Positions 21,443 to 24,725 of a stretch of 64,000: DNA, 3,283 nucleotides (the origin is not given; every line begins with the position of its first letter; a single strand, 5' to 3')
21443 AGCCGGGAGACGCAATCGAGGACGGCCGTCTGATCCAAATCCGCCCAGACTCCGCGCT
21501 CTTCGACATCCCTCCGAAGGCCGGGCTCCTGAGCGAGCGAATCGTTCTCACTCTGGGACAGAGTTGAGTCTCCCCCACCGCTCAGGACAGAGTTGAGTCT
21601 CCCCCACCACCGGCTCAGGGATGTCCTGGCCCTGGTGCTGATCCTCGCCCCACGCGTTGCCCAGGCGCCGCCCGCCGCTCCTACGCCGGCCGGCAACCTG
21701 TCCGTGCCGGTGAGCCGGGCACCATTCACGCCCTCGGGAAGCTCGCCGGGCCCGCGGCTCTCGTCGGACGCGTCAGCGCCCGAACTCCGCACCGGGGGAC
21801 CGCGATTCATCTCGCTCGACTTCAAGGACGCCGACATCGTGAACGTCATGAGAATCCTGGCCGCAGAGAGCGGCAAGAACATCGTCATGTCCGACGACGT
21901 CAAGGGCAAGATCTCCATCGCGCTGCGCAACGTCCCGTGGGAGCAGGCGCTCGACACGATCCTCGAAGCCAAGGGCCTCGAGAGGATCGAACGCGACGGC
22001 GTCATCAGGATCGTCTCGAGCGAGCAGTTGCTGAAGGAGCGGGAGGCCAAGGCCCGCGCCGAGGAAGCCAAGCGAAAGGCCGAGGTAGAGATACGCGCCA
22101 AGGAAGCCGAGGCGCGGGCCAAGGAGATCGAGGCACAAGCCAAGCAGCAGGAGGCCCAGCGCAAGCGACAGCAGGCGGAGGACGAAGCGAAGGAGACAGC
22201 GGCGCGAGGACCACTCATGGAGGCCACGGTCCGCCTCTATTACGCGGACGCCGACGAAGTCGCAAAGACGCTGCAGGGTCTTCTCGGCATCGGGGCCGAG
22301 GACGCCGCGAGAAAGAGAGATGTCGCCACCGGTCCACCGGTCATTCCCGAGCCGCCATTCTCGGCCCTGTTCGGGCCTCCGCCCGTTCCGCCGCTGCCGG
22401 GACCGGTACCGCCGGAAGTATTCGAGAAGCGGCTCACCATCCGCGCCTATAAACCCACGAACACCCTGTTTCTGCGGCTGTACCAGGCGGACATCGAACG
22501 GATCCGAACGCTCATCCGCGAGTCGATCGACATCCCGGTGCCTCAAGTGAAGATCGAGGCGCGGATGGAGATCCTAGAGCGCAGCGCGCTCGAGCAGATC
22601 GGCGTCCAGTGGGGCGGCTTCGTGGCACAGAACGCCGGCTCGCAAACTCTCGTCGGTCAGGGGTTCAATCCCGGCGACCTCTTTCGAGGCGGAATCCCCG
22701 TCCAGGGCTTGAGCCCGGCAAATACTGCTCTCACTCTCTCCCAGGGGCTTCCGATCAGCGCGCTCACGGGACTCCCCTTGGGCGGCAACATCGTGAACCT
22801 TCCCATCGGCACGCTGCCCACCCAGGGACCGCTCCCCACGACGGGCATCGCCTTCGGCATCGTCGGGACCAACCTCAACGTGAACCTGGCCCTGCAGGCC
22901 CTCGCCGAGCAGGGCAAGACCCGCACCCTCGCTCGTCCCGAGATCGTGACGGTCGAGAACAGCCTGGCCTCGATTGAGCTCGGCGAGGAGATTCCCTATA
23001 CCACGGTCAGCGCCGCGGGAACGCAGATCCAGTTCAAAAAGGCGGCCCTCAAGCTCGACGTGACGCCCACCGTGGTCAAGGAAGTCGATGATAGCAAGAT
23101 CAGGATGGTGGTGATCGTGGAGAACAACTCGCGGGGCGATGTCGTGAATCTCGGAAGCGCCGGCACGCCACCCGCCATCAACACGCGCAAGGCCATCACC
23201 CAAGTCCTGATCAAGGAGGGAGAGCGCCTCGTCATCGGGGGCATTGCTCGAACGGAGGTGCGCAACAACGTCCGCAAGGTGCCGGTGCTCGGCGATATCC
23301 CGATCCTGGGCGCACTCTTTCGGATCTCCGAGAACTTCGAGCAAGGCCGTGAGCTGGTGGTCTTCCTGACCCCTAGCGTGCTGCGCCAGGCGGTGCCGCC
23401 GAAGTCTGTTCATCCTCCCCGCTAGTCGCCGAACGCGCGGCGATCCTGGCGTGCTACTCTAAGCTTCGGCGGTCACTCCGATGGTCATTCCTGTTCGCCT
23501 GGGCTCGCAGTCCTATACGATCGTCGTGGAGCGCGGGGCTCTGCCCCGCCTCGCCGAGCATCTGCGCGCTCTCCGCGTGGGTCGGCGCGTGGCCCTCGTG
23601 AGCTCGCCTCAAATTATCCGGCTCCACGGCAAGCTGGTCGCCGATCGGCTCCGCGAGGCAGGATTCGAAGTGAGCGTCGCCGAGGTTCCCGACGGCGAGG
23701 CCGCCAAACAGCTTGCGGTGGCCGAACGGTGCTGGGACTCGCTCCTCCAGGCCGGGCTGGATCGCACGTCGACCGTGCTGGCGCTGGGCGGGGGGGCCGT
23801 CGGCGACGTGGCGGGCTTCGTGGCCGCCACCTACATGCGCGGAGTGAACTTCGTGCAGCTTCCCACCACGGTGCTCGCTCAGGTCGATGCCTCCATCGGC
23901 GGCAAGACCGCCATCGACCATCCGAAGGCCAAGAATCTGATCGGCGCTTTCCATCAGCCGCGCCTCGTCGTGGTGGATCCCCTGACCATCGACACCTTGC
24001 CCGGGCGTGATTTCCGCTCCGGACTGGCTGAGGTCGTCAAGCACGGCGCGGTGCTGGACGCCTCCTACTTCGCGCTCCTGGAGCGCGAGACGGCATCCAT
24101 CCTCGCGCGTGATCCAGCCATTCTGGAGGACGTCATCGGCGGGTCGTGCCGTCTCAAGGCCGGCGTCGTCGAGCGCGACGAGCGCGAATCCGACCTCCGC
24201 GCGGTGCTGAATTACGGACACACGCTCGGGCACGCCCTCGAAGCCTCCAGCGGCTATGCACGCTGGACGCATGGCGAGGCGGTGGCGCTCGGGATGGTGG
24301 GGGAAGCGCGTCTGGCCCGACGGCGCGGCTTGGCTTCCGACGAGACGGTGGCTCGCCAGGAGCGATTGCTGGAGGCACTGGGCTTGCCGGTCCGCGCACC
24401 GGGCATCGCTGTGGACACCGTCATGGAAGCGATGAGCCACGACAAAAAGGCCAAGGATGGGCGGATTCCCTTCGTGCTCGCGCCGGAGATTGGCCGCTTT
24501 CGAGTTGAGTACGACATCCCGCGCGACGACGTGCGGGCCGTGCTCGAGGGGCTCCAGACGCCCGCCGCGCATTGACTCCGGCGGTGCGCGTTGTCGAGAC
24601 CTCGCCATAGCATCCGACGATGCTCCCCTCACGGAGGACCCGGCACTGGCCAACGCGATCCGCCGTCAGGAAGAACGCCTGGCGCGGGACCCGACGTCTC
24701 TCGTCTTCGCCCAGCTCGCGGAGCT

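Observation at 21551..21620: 29-bp tandem duplication that splits an ancestral TTGA stop/start overlap between pilP and pilQ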

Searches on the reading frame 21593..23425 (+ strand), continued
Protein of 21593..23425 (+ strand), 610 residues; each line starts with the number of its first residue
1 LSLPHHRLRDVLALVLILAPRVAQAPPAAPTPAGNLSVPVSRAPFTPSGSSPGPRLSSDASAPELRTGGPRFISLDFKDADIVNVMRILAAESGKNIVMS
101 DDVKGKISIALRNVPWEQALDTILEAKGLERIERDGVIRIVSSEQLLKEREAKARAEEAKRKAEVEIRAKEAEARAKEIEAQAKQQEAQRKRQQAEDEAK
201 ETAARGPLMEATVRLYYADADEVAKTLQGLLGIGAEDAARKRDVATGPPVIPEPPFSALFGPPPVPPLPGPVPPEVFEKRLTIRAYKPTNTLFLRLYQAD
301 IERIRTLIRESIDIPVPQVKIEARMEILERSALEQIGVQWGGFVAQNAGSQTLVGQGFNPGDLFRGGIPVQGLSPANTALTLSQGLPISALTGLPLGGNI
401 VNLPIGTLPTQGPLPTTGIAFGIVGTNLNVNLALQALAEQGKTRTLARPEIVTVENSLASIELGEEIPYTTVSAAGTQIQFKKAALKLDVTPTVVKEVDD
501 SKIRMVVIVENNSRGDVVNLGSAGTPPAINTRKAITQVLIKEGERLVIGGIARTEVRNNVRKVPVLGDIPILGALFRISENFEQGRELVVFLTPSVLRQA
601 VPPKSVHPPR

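Call 30: find_encoding_contigs(protein=P0123, flank=1500, max_places=5)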
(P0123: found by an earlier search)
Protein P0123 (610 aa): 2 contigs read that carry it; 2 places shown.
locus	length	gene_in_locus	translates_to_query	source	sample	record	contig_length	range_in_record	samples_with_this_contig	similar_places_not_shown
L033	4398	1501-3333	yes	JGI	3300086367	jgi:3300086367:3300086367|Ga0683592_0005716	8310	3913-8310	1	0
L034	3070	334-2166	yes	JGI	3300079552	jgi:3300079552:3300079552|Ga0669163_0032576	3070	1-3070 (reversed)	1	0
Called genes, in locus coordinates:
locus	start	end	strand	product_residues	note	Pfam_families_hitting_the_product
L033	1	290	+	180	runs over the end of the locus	PF05137:PilN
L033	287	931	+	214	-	PF04350:PilO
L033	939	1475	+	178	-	-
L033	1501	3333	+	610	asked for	PF21305:type_II_gspD_N0, PF07660:STN, PF03958:Secretin_N, PF00263:Secretin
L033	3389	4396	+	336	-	?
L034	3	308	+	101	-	?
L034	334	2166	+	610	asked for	PF21305:type_II_gspD_N0, PF07660:STN, PF03958:Secretin_N, PF00263:Secretin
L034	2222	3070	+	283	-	?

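Call 35: search_protein_families(library=pfam, proteins=[L002:1988-3004:+, L010:1940-3004:+], max_evalue=10)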
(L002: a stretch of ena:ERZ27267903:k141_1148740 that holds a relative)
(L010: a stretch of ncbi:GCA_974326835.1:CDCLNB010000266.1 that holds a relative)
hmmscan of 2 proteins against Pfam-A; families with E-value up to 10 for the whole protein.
L002:1988-3004:+ (338 aa): 5 families
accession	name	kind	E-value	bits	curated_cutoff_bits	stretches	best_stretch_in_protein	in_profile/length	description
PF04350.18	PilO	-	7.4e-31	107.7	22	1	46-185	4-144/145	Pilus assembly protein, PilO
PF10741.14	T2SSM_b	-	0.0098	16.2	21.7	1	103-182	25-110/111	Type II secretion system (T2SS), protein M subtype b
PF17835.6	NOG1_N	-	0.15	12.6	22.9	1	62-107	36-83/160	NOG1 N-terminal helical domain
PF04351.19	PilP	-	0.18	12.2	25.6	1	237-316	31-125/146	Pilus assembly protein, PilP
PF06305.16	LapA_dom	-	0.2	12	28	1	13-59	15-58/64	Lipopolysaccharide assembly protein A domain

L010:1940-3004:+ (354 aa): 2 families
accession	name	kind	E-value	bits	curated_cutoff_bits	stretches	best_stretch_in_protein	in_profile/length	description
PF04350.18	PilO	-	4.4e-28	98.7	22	1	46-185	4-144/145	Pilus assembly protein, PilO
PF10741.14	T2SSM_b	-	1.4e-05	25.4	21.7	1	102-180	24-108/111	Type II secretion system (T2SS), protein M subtype b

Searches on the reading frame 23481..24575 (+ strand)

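Call 6: search_protein_families(library=pfam, proteins=[window:23481-24575:+], max_evalue=0.01)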
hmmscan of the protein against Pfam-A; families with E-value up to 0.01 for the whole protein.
window:23481-24575:+ (364 aa): 4 families
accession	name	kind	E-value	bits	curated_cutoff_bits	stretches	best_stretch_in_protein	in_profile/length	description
PF24621.2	DHQS_C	-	8e-49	165.7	27.6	1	181-324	1-144/144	3-dehydroquinate synthase C-terminal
PF01761.26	DHQ_synthase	-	3.1e-47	159.4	24.2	1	68-179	3-114/115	3-dehydroquinate synthase N-terminal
PF13685.12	Fe-ADH_2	-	1.2e-10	42.1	28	1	15-166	1-141/149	Iron-containing alcohol dehydrogenase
PF00465.25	Fe-ADH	-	2.1e-08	34.4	31.3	1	13-167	3-168/168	Iron-containing alcohol dehydrogenase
